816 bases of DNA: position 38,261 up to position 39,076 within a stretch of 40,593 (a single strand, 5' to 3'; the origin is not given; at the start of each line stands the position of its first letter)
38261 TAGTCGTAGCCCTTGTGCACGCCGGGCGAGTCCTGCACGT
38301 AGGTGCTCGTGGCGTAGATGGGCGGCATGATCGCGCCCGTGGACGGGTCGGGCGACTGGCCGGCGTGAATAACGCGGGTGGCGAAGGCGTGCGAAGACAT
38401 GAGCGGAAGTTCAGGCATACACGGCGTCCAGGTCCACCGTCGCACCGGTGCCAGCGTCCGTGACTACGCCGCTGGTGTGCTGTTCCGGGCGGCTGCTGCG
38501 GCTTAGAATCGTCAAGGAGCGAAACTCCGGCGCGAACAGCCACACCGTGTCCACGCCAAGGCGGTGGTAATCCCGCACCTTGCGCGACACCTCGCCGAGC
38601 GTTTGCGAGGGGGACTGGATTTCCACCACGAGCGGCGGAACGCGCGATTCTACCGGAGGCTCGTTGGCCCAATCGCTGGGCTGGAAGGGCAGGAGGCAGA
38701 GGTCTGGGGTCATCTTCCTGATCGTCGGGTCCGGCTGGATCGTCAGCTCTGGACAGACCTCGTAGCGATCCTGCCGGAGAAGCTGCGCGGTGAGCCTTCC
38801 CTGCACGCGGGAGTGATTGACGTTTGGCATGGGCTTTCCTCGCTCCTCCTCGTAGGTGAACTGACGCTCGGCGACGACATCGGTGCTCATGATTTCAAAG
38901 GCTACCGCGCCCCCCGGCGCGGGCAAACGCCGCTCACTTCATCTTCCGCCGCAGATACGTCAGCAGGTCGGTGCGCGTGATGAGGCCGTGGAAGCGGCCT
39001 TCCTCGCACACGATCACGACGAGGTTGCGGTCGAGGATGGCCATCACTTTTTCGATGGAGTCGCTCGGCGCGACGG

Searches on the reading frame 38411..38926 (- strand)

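Call 63: search_protein_families(library=pfam, proteins=[window:38411-38926:-], max_evalue=0.0001)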
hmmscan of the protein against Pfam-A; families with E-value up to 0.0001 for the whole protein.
window:38411-38926:- (171 aa): 1 family
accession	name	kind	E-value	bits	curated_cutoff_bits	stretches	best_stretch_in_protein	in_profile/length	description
PF05685.18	Uma2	-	8.2e-16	58.4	27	1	31-144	26-142/172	Putative restriction endonuclease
